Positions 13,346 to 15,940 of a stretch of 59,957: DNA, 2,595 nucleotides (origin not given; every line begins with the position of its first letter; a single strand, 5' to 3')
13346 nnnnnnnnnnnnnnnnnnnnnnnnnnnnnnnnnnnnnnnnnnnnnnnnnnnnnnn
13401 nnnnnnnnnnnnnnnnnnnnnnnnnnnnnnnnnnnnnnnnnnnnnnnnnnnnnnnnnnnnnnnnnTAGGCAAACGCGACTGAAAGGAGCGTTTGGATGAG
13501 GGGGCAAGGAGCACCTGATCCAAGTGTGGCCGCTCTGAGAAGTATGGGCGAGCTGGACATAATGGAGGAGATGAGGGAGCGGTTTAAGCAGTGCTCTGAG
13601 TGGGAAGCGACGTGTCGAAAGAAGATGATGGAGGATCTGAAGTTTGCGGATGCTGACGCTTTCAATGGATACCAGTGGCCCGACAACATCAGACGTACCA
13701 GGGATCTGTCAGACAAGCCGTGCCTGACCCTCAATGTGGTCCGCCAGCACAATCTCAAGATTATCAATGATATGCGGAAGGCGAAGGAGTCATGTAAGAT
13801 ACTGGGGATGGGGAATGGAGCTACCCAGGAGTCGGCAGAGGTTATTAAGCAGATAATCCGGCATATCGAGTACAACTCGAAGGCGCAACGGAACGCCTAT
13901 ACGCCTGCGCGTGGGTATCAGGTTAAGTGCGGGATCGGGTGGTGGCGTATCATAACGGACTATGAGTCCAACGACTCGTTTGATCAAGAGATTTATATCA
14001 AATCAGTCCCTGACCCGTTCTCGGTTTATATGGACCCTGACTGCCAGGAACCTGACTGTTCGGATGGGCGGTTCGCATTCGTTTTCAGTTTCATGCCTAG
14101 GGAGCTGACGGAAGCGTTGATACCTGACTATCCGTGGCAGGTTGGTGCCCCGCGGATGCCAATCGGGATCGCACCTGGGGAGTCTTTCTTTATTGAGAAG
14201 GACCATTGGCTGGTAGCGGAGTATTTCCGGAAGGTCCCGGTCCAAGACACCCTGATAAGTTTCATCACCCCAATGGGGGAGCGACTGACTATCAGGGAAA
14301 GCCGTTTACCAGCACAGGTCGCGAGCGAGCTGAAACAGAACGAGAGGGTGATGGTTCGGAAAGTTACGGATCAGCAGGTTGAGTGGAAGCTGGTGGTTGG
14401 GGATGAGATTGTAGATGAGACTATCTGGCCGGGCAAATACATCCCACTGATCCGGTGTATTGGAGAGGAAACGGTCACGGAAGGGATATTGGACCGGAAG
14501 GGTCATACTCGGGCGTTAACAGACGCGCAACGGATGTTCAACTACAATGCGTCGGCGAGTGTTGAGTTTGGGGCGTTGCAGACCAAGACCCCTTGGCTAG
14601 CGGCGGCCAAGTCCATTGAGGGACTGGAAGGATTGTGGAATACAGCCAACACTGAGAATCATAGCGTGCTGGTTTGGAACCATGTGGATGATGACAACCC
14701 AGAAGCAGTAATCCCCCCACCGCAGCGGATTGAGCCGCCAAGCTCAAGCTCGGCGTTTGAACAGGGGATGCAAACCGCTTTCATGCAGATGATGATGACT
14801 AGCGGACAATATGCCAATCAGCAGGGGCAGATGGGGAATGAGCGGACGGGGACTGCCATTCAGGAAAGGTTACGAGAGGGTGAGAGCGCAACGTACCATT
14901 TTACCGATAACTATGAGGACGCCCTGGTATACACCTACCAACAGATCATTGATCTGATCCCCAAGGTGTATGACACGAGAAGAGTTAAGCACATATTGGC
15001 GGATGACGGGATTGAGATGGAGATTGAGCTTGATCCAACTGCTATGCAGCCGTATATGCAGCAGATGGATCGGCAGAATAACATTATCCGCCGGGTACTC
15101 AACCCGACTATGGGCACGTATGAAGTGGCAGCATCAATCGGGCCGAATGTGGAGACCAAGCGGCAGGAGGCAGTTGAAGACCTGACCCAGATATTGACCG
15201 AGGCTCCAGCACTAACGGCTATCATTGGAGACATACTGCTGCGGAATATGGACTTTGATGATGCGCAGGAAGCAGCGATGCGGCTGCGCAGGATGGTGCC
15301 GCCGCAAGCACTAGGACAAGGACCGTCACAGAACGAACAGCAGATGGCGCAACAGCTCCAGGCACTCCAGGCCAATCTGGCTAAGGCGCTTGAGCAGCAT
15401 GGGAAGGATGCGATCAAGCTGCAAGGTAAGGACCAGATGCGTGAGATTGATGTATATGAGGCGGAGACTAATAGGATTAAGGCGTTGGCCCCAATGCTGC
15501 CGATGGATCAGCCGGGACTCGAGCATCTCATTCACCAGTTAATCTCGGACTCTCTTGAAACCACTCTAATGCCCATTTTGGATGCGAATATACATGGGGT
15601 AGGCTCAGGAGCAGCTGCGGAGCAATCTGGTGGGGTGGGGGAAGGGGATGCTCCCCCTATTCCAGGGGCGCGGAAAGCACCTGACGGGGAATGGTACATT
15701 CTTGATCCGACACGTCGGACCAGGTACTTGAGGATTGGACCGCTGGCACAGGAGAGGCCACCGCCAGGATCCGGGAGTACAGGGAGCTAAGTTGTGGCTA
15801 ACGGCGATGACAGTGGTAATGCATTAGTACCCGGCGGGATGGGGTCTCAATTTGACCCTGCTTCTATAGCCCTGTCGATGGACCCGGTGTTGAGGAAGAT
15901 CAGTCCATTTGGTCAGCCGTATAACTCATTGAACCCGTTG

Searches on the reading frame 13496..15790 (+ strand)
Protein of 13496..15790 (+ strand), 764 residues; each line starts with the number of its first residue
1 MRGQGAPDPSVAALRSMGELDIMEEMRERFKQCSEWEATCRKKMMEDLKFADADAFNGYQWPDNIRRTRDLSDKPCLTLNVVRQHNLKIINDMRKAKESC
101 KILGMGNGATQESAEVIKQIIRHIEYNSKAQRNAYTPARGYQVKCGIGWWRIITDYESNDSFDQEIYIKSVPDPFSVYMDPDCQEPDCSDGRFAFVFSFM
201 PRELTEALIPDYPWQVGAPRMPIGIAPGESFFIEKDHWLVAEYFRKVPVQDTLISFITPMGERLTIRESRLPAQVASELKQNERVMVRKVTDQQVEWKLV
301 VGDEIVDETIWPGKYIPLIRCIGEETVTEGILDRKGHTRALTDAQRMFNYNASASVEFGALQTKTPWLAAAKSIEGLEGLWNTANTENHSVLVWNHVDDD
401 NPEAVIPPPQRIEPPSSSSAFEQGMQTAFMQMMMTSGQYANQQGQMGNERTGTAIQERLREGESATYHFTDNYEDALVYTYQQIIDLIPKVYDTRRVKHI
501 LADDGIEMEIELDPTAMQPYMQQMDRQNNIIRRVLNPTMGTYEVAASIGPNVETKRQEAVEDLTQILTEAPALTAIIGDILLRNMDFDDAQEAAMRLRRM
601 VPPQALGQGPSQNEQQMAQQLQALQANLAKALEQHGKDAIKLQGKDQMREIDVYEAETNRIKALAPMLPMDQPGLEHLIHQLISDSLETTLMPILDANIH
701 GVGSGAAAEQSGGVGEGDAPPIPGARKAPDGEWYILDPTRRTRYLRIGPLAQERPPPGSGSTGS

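Call 16: search_protein_families(library=pfam, proteins=[window:13496-15790:+], max_evalue=0.01)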
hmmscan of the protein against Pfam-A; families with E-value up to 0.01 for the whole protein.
window:13496-15790:+ (764 aa): 1 family
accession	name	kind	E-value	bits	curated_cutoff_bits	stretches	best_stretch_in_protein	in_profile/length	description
PF16510.12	P22_portal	-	3.7e-137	458.8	26.1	1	27-631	1-582/594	Phage P22-like portal protein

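Call 18: search_dna_similar(query=window:13496-15790:+, collection=phages, mode=protein, max_rows=15)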
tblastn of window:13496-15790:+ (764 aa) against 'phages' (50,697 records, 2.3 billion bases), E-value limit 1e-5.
Records with a match: 222; places in all: 223; records where one place covers at least 80% of the query: 3.
Best place of each record, by identity: <60% 222.
By first word of the organism name: Salmonella 94; Escherichia 28; Vibrio 23; Enterobacteria 16; Bacteriophage 15; Caudoviricetes 8; Pseudomonas 3; Shewanella 3; Xylella 3; Klebsiella 3; and 15 more.
By host as written in the record: - 33; Salmonella enterica subsp. enterica serovar Typhimurium 20; Salmonella sp. 17; Escherichia coli 15; Vibrio crassostreae 12; Salmonella enterica 11; Escherichia coli K-12 MG1655 5; Candidatus Hamiltonella defensa 5; and 74 more.
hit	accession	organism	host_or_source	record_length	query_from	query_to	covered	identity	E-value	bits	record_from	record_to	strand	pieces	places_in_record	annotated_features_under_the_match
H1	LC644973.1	Acetobacter phage phiAX1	Acetobacter sp. ATCC 21760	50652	21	693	88%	38.6%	1e-121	408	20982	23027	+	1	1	phage portal protein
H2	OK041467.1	Pseudomonas phage PAE2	Pseudomonas aeruginosa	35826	3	610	80%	40.8%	8e-146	478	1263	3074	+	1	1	putative portal protein | putative terminase large subunit protein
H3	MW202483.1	Caudoviricetes sp.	Manatee Spring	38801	19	689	88%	33.0%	6e-100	345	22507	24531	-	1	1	phage P22 like portal protein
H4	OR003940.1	Phage DSL-LC05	Gammaproteobacteria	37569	18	689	88%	31.9%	3e-96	334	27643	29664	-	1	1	portal protein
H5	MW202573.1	Caudoviricetes sp.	Manatee Spring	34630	21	603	76%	32.8%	4e-87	307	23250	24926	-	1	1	phage P22 like portal protein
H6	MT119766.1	Xanthomonas phage PBR31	Xanthomonas campestris pv. campestris ...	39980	15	608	78%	31.4%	8e-81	289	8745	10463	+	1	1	portal protein | putative terminase protein large subunit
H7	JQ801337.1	Vibrio phage VvAW1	Vibrio vulnificus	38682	22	608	77%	31.6%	3e-78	281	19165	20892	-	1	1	hypothetical protein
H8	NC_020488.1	Vibrio phage VvAW1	Vibrio vulnificus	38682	22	608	77%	31.6%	3e-78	281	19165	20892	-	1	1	portal protein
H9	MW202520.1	Caudoviricetes sp.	Manatee Spring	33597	23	597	75%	32.1%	9e-80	285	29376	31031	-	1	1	phage P22 like portal protein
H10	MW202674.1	Caudoviricetes sp.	Manatee Spring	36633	25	597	75%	31.9%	2e-81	290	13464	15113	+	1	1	phage P22 like portal protein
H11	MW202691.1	Caudoviricetes sp.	Manatee Spring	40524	19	609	77%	30.4%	6e-64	238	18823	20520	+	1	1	phage P22 like portal protein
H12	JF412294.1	EBPR podovirus 1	-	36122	15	607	78%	29.8%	1e-67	249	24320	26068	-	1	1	gp37: portal protein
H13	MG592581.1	Vibrio phage 1.211.A._10N.222.52.F11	Vibrio tasmaniensis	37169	22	606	77%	29.8%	3e-66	245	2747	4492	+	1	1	portal protein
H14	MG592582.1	Vibrio phage 1.211.B._10N.222.52.F11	Vibrio tasmaniensis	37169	22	606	77%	29.8%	3e-66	245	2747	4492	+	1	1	portal protein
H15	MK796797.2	Shewanella phage X14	Shewanella inventionis KX27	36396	36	606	75%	30.4%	2e-64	239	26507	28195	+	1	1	portal protein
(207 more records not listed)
